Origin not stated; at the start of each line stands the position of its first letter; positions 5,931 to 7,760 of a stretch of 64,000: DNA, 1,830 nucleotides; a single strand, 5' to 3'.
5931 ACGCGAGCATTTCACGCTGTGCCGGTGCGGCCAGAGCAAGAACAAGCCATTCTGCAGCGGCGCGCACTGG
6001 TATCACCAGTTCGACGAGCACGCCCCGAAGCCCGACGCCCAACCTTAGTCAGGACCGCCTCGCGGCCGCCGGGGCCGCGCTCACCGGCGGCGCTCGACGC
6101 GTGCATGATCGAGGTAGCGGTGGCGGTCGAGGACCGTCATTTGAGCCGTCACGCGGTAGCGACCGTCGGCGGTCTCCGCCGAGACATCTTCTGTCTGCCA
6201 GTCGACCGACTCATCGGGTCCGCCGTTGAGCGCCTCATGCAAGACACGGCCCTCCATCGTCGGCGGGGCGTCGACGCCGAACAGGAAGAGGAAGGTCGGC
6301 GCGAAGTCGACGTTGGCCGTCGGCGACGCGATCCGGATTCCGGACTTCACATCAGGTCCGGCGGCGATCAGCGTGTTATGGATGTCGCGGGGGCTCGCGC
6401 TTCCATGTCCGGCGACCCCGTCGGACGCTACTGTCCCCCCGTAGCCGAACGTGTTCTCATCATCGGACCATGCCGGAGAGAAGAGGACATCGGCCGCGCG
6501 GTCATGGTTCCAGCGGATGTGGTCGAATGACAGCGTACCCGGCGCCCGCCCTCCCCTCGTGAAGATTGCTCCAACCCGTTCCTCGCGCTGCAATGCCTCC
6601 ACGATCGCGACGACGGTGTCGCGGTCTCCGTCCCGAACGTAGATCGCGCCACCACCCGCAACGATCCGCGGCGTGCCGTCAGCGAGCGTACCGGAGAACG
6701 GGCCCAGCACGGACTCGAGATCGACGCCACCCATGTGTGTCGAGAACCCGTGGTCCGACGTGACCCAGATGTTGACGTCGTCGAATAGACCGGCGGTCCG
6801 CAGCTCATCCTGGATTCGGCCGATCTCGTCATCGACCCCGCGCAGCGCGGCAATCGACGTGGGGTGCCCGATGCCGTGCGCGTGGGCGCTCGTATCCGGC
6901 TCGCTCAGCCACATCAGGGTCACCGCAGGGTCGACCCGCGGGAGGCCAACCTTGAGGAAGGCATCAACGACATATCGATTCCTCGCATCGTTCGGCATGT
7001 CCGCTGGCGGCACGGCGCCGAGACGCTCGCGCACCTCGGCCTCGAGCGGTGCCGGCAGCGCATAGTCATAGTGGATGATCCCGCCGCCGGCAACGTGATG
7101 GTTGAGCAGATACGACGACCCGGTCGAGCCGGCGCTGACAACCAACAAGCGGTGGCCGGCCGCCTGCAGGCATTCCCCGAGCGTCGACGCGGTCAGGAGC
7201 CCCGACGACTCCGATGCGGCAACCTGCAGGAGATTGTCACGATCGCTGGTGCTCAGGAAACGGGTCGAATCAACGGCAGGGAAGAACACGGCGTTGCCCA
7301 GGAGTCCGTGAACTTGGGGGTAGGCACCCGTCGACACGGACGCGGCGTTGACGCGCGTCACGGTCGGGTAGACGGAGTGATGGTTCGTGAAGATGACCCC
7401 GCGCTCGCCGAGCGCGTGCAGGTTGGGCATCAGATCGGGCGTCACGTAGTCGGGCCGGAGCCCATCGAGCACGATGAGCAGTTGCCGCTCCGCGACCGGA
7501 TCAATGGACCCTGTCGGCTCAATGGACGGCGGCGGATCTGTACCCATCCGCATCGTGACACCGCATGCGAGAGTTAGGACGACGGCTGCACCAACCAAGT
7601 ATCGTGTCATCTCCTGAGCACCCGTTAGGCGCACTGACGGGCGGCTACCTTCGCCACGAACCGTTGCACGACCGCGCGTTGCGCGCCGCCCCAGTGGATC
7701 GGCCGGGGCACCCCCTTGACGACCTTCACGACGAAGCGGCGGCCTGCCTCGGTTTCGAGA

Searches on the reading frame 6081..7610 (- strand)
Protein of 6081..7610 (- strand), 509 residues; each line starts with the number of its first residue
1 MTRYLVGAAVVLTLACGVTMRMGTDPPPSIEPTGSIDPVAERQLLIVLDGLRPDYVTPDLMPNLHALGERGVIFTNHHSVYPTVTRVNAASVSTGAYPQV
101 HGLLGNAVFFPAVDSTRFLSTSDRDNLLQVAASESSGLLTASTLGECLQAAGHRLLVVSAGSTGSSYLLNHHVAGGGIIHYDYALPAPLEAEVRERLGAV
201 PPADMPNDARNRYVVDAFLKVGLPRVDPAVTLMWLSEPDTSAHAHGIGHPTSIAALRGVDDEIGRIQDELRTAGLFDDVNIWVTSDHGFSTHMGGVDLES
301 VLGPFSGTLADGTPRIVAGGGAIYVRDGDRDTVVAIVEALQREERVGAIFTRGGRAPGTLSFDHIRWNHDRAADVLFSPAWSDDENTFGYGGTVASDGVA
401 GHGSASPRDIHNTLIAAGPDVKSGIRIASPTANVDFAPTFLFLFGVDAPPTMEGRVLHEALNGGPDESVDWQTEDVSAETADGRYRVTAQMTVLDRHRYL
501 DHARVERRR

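Call 13: search_protein_families(library=pfam, proteins=[window:6081-7610:-], max_evalue=0.001)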
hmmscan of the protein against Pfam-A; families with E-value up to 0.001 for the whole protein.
window:6081-7610:- (509 aa): 2 families
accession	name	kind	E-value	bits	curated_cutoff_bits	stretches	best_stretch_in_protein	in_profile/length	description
PF01663.27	Phosphodiest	-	1.1e-42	147.3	23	1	44-378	2-316/342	Type I phosphodiesterase / nucleotide pyrophosphatase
PF00884.28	Sulfatase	-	3.7e-09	36.8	25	1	253-446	207-301/301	Sulfatase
